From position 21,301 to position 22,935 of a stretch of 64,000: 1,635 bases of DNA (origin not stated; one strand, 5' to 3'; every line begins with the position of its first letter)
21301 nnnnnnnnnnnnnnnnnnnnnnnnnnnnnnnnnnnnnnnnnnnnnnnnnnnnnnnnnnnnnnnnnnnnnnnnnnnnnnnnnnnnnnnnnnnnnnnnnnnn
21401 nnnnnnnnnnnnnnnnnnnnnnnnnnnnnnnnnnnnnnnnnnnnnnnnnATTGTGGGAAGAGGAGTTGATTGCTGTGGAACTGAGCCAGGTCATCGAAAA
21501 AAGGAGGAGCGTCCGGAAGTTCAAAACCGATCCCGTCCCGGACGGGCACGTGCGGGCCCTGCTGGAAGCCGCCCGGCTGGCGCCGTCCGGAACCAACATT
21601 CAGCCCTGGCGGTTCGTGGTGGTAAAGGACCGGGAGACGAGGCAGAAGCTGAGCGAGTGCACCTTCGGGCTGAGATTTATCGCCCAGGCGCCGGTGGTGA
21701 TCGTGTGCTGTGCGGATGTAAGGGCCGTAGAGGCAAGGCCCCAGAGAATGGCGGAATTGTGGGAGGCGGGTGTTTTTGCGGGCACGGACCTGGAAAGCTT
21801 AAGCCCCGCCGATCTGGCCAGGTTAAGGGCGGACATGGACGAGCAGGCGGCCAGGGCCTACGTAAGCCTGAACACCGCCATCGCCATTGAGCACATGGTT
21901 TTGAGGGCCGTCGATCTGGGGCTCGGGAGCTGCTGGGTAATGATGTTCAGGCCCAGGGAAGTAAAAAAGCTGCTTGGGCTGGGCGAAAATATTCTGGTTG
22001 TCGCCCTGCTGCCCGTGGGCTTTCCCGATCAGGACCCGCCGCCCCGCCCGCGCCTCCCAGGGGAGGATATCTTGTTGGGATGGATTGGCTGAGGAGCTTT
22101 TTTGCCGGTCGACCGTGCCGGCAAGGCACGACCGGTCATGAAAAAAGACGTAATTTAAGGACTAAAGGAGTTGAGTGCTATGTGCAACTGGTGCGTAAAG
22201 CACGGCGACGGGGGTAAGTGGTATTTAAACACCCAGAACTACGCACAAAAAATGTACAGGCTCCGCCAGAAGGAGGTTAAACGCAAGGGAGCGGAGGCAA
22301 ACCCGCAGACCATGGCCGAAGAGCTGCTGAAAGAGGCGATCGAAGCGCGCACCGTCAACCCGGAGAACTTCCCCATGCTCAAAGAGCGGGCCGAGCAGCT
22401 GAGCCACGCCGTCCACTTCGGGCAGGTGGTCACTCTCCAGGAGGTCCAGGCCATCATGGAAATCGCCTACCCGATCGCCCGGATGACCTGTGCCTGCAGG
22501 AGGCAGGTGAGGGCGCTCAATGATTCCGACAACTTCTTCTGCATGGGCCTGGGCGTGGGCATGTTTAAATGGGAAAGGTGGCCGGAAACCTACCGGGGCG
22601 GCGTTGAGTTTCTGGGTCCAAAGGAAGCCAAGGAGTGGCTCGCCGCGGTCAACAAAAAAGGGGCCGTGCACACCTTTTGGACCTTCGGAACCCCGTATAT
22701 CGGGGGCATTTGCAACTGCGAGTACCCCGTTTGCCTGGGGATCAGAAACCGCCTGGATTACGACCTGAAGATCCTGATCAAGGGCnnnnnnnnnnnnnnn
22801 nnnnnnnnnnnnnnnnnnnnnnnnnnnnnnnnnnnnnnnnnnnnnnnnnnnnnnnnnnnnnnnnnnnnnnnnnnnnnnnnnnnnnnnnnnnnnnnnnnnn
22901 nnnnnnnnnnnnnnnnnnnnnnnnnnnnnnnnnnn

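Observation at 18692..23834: Candidate undescribed redox module: AbfD-family radical dehydratase followed by DUF362, a nitroreductase-fold flavoprotein, two poly-ferredoxins and a Cys-rich hypothetical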

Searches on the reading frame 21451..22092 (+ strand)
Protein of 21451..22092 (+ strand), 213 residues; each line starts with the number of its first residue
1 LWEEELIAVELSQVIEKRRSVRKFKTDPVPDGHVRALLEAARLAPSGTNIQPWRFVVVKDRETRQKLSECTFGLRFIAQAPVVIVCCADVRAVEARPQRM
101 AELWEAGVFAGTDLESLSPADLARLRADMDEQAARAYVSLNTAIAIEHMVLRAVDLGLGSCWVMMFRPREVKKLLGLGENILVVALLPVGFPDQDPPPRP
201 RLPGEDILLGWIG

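Call 4: search_protein_families(library=pfam, proteins=[window:21451-22092:+], max_evalue=0.01)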
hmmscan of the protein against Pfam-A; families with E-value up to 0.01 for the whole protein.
window:21451-22092:+ (213 aa): 2 families
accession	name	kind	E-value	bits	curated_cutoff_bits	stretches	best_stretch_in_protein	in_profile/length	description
PF00881.29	Nitroreductase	-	5.2e-34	118.3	23.5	1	15-190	1-166/167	Nitroreductase family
PF14512.11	TM1586_NiRdase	-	2.2e-15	57.3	27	2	35-65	161-191/215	Putative TM nitroreductase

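Call 5: search_protein_families(library=ncbifam, proteins=[window:21451-22092:+], max_evalue=0.01)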
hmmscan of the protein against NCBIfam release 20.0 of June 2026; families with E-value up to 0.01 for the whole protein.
window:21451-22092:+ (213 aa): 11 families
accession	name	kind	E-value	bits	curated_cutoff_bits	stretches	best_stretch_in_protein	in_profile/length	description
TIGR02476.1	BluB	equivalog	4.4e-25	88.3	150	2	10-69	8-67/205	5,6-dimethylbenzimidazole synthase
NF008033.1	PRK10765.1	equivalog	1.6e-21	76.9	223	2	13-106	6-100/240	oxygen-insensitive NADPH nitroreductase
TIGR03553.1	F420_FbiB_CTERM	equivalog_domain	3.7e-17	62.7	249.55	1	13-208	1-191/194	F420 biosynthesis protein FbiB, C-terminal domain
NF009810.0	PRK13294.1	equivalog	7.9e-17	61.3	304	1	7-208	250-446/449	coenzyme F420-0:L-glutamate ligase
NF003768.0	PRK05365.1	equivalog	3.3e-16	59.4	152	1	8-99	11-104/200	malonic semialdehyde reductase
NF008275.0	PRK11053.1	equivalog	3.9e-10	39.6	227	1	10-194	2-196/217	oxygen-insensitive NAD(P)H nitroreductase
NF047509.1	Rv3131_FMN_oxido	subfamily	8.5e-08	32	199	1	37-60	2-25/319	Acg family FMN-binding oxidoreductase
NF008088.0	PRK10828.1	equivalog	7.2e-06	25.7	183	1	15-69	7-60/183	NAD(P)H nitroreductase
NF005901.0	PRK07877.1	equivalog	2.9e-05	22.5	476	1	21-71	364-414/722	Rv1355c family protein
TIGR03605.1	antibiot_sagB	domain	0.0001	21.9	78.4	1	133-190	114-172/173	SagB family peptide dehydrogenase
NF011424.0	PRK14851.1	subfamily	0.00011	20.3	1170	1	17-88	311-382/679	hypothetical protein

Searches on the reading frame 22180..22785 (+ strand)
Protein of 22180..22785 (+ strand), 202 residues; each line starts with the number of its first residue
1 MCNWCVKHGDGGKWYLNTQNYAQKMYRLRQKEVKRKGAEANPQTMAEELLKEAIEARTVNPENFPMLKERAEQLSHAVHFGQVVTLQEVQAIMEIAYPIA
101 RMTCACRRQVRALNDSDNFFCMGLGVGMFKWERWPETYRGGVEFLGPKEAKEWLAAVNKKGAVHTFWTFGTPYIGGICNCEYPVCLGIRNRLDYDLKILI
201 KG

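Call 68: search_protein_representatives(protein=window:22180-22785:+)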
Query: 202 residues. Proteins with E-value up to 0.001 (for the whole library): 260; up to 1e-10: 131; up to 1e-30: 19. The best 150 are listed.
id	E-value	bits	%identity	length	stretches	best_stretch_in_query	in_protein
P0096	5.4e-64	232.2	52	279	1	1-202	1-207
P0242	2.3e-54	200.7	48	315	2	37-197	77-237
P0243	1.6e-47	178.3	45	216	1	1-202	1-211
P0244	8.1e-45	169.5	44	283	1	1-197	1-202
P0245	7.8e-41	156.5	43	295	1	1-202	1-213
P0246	4.8e-39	150.6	41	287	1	1-198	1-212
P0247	3.6e-37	144.5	42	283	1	9-197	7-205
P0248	6.2e-37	143.7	47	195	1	1-139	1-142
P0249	2.6e-36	141.7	39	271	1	1-199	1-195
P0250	7.8e-35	136.9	40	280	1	1-199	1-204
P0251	4.7e-34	134.3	37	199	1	1-194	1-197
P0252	9.6e-34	133.3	38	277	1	1-194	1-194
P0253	1.2e-33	133.0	41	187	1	1-178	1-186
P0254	1.2e-33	133.0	39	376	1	1-201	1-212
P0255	2.0e-32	129.0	38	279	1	1-195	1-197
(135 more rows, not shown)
